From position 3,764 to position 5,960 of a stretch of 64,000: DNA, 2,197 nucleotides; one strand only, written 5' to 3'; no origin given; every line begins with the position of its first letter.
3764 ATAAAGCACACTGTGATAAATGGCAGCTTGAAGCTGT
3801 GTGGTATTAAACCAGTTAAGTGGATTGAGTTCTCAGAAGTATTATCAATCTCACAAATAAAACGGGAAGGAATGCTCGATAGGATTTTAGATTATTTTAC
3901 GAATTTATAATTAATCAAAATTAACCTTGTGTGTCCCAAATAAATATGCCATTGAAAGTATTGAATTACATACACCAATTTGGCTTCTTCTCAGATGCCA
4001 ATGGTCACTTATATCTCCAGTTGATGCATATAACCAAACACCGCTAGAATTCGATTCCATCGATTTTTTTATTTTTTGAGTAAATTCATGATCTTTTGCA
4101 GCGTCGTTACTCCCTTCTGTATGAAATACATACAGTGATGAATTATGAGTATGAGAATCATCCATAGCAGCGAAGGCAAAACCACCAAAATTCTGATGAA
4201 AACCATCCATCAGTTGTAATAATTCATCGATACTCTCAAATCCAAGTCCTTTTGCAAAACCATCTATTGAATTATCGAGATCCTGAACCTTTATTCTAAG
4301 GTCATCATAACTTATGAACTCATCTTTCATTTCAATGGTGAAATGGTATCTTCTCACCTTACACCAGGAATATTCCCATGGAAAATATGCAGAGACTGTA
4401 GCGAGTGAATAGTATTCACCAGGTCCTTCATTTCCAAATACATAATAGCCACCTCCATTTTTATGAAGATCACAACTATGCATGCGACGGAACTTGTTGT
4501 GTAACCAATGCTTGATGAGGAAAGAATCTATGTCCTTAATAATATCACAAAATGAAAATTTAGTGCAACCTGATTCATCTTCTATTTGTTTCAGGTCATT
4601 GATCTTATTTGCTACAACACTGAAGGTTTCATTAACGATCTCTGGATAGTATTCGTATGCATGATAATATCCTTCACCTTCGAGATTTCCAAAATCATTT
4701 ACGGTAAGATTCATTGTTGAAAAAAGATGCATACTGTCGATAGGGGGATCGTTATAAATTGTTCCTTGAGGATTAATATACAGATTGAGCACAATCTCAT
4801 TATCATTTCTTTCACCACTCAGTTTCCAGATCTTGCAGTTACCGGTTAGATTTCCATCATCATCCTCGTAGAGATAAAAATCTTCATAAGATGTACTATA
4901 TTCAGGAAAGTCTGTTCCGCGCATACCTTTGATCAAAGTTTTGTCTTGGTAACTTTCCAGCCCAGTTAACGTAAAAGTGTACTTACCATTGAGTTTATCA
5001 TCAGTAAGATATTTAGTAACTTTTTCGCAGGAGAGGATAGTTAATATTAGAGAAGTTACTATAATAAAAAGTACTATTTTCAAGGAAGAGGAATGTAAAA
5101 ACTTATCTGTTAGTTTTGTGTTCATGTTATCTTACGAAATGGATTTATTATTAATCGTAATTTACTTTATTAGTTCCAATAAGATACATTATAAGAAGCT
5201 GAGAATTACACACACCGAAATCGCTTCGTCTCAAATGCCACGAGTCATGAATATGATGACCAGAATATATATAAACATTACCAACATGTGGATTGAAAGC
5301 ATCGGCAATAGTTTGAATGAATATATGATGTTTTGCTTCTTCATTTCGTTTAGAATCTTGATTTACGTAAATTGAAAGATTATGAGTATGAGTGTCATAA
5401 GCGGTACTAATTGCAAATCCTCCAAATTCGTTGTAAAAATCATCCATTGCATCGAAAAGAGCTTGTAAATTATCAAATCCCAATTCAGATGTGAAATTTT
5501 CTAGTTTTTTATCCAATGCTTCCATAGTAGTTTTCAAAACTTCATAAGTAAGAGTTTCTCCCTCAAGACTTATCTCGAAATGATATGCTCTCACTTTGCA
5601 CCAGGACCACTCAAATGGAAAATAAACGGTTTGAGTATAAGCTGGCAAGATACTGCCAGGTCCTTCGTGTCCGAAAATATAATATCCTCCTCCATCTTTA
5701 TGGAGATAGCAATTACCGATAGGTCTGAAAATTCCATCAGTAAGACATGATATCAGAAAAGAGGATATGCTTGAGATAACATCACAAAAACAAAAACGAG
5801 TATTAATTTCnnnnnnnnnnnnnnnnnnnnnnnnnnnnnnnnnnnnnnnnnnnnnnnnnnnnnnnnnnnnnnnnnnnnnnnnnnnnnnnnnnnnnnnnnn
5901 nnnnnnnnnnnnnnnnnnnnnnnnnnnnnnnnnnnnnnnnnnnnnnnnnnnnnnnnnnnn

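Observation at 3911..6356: Tandem pair of paralogous ~400-aa lipoproteins with conserved Cys/His clusters, function unknown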

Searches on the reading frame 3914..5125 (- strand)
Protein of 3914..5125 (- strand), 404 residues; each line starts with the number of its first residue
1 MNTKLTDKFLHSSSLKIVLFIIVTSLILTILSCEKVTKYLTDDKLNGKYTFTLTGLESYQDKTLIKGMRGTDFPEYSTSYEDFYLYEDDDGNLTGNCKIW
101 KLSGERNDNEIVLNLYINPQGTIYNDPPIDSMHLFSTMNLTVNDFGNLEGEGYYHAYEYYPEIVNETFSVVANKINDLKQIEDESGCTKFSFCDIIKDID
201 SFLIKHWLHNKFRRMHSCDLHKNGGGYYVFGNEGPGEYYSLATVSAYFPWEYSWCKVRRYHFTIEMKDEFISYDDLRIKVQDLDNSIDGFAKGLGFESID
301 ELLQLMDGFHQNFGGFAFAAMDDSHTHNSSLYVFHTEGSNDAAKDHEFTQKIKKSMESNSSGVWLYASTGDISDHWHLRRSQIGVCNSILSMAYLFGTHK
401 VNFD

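Call 4: search_protein_families(library=pfam, proteins=[window:3914-5125:-], max_evalue=10)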
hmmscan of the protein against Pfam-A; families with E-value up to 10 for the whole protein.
window:3914-5125:- (404 aa): 0 families

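Call 5: search_protein_families(library=ncbifam, proteins=[window:3914-5125:-], max_evalue=10)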
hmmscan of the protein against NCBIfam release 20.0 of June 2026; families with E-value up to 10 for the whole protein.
window:3914-5125:- (404 aa): 1 family
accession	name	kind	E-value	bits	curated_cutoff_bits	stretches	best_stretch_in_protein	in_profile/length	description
TIGR00306.2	apgM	subfamily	0.076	12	320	1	287-353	251-315/403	2,3-bisphosphoglycerate-independent phosphoglycerate mutase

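Call 78: search_protein_families(library=padloc, proteins=[window:3914-5125:-], max_evalue=1)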
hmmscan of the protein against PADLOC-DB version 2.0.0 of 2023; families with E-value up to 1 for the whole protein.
window:3914-5125:- (404 aa): 0 families

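Call 79: search_protein_families(library=phrogs, proteins=[window:3914-5125:-], max_evalue=1)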
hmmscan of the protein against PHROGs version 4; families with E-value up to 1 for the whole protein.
window:3914-5125:- (404 aa): 1 family
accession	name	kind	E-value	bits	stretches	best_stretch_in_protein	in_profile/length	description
phrog_27312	-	unknown function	0.31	12.3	1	8-49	11-52/89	-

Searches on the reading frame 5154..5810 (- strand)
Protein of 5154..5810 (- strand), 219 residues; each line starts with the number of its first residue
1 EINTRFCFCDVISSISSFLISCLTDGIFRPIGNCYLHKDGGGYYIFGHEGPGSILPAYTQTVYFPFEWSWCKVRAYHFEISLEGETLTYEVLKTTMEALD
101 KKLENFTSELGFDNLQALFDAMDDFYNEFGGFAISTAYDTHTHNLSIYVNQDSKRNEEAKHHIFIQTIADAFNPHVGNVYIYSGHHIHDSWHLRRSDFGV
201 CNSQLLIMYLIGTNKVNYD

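Call 35: predict_structure(alignment_id=A2)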
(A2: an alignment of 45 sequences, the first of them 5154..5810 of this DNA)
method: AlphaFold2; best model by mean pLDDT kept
length: 219 residues; sequences in the alignment: 45
mean_pLDDT: 84.8   pTM: 0.85
mean pLDDT of the five models: 84.8, 84.5, 83.9, 83.1, 82.9
residues with pLDDT >= 90: 123; 70-90: 57; 50-70: 23; < 50: 16
segments of 3 or more residues with pLDDT < 50: 1-6, 11-19
pLDDT, mean of each block of 10 residues (from residue 1): 44 48 56 74 85 72 88 95 94 89 81 96 98 95 96 96 98 92 98 88 91 94
secondary structure, 60 per line:
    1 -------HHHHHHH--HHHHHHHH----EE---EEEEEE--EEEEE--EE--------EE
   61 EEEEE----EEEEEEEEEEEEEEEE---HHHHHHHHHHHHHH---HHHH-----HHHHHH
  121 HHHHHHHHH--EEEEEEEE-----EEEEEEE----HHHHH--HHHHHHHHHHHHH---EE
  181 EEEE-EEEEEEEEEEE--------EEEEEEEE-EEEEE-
elements in order: H8-14 H17-24 E34-39 E42-46 E59-65 E70-85 H89-102 H106-109 H115-129 E132-139 E145-151 H156-160 H163-175 E179-184 E186-196 E205-212 E214-218
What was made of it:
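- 5154..5801 (-): B C-terminal domain (residues 186-401): the family-defining module. It is a beta-sandwich with helical inserts, inferred disulfides C191-C216 and C253-C383, and the conserved motifs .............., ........, GGFAIS, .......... and GVCNS. Domain model pLDDT 84.8 (call 35).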

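Call 68: find_homologous_proteins(query=A3, max_evalue=0.01)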
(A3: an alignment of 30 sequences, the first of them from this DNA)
Query A3 (30 sequences) (194 aa, profile of the alignment): 19 proteins with E <= 0.01 among 751 candidates.
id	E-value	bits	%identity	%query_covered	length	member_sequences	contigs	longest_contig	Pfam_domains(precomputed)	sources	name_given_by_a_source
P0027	6.1e-66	240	64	100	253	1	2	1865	-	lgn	-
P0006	7.8e-62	227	59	100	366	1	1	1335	-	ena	-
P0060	3.2e-59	218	48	100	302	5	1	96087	-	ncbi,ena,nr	ncbi:MAG: hypothetical protein D4R67_07905 [Bacteroidetes bacterium]|nr:MAG: hypothetical protein D4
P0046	1.6e-56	210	52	100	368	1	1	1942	-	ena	-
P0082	3.7e-56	208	48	96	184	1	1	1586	-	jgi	jgi:hypothetical protein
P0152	4.2e-37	146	27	98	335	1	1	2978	-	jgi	jgi:hypothetical protein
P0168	2.7e-34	137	31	95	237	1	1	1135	-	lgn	-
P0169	3.9e-33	133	27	93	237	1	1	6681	-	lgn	-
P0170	5.7e-33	133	27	96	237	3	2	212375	-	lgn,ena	-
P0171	6.5e-33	133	28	95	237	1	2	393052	-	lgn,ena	-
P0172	7.2e-33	132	31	95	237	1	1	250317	-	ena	-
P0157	3.0e-32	130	26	94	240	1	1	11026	-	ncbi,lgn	-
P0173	1.0e-31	129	28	95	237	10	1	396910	-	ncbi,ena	-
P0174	1.4e-31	128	27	98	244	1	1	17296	-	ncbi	-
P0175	1.6e-31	128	25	97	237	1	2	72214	-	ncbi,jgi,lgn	-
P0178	4.8e-31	126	30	93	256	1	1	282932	-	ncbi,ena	-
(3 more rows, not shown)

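Call 69: search_solved_structures(query=A3, max_evalue=10)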
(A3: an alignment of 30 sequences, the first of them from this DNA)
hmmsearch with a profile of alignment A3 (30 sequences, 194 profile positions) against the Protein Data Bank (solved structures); distinct sequences matched with E-value up to 10: 3.
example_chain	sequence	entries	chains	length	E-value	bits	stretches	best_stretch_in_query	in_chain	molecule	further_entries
4hhu_A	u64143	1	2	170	0.12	15.8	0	85-133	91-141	OR280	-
5hpk_B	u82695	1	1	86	0.56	13.6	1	113-187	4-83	Ubiquitin variant NL.1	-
5hpl_C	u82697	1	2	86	2.1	11.7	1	113-189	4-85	Ubiquitin variant R5.4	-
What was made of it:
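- On CBM / CUB / jelly-roll beta-sandwich modules: No sequence match (calls 4, 69).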

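Call 71: find_encoding_contigs(protein=P0173, flank=7000, max_places=3)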
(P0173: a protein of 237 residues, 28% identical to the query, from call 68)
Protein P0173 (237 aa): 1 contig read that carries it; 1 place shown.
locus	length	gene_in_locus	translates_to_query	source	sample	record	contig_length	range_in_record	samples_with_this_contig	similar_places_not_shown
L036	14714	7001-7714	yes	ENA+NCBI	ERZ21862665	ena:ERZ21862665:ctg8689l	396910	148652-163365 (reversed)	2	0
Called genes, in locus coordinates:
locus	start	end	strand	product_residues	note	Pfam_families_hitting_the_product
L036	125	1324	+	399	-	PF23459:S1_RRP5 (faint), PF13509:S1_2 (faint), PF21710:Spt6_S1 (faint), PF00575:S1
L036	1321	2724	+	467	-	PF05977:MFS_3 (weak), PF07690:MFS_1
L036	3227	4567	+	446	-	-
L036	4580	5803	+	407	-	-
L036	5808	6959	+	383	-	PF13646:HEAT_2 (weak)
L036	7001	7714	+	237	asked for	-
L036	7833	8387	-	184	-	-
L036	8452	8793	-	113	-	PF02627:CMD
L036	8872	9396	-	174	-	-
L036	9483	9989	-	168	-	PF09832:DUF2059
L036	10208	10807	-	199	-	PF01914:MarC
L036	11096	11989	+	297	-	PF01040:UbiA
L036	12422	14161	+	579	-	PF00939:Na_sulph_symp, PF03600:CitMHS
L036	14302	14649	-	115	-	PF11225:DUF3024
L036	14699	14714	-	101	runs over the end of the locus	PF03692:CxxCxxCC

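Call 72: find_encoding_contigs(protein=P0178, flank=7000, max_places=2)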
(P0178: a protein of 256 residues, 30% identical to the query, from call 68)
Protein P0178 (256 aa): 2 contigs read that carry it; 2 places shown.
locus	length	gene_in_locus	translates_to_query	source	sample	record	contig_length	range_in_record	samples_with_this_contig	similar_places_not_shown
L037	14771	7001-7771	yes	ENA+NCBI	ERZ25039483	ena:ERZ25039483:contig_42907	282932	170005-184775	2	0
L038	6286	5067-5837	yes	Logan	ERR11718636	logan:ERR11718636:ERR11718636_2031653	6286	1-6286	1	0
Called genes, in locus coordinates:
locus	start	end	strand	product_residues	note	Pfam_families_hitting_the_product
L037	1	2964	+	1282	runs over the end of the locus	PF03704:BTAD, PF13424:TPR_12 (faint), PF07719:TPR_2 (faint), PF13401:AAA_22 (faint), PF13191:AAA_16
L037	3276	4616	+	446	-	-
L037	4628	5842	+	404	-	-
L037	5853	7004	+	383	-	PF02985:HEAT (faint), PF13646:HEAT_2 (weak)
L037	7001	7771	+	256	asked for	-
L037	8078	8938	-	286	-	PF03446:NAD_binding_2, PF03807:F420_oxidored (weak), PF14833:NAD_binding_11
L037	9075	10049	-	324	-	PF00990:GGDEF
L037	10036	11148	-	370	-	PF02607:B12-binding_2, PF02310:B12-binding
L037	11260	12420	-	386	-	PF00999:Na_H_Exchanger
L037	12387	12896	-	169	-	-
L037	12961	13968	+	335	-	-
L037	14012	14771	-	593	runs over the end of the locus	PF22745:Nlig-Ia, PF01653:DNA_ligase_aden, PF03120:OB_DNA_ligase, PF14520:HHH_5 (faint), PF12826:HHH_2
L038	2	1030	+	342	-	?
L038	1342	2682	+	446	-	-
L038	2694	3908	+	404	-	-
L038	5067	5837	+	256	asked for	-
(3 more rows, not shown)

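Call 74: search_protein_families(library=pfam, proteins=[L037:3276-4616:+, L037:4628-5842:+, L037:5853-7004:+, L037:7001-7771:+, L036:7833-8387:-], max_evalue=1)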
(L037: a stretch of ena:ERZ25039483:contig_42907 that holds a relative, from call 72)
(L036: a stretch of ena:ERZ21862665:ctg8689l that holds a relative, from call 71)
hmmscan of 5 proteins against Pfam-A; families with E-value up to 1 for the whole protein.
L037:3276-4616:+ (446 aa): 1 family
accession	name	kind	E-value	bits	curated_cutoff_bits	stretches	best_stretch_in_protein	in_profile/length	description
PF10399.14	UCR_Fe-S_N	-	0.58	10.1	24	1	4-20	9-25/41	Ubiquitinol-cytochrome C reductase Fe-S subunit TAT signal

L037:4628-5842:+ (404 aa): 1 family
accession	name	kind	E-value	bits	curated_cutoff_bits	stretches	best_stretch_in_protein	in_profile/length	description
PF05992.17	SbmA_BacA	-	0.21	11.4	24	1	121-196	77-156/315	SbmA/BacA-like family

L037:5853-7004:+ (383 aa): 2 families
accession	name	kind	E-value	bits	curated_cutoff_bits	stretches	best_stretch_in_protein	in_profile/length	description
PF13646.12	HEAT_2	-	2.9e-07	31.1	27.7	1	295-370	11-88/88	HEAT repeats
PF02985.28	HEAT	-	2.6e-05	24.5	23.5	1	317-344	2-29/31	HEAT repeat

L037:7001-7771:+ (256 aa): 1 family
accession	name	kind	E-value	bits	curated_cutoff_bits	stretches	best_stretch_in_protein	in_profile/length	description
PF11280.13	DUF3081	-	0.015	15.5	25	1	50-83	8-41/77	Protein of unknown function (DUF3081)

L036:7833-8387:- (184 aa): 4 families
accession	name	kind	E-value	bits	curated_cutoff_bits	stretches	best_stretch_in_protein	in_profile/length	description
PF00903.31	Glyoxalase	-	0.00021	22.1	20.6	1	5-136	1-121/121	Glyoxalase/Bleomycin resistance protein/Dioxygenase superfamily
PF13669.12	Glyoxalase_4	-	0.0034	18.1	27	1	7-86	1-77/109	Glyoxalase/Bleomycin resistance protein/Dioxygenase superfamily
PF09778.15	Guanylate_cyc_2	-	0.083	12.7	28.1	1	32-66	44-78/212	Guanylylate cyclase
PF03071.21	GNT-I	-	0.86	8.8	25.4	0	149-182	257-290/434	GNT-I family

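Call 83: search_protein_families(library=ncbifam, proteins=[L037:3276-4616:+, L037:4628-5842:+], max_evalue=0.01)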
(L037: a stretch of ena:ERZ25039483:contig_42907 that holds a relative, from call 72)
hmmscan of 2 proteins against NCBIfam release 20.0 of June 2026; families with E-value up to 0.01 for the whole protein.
L037:3276-4616:+ (446 aa): 0 families

L037:4628-5842:+ (404 aa): 0 families
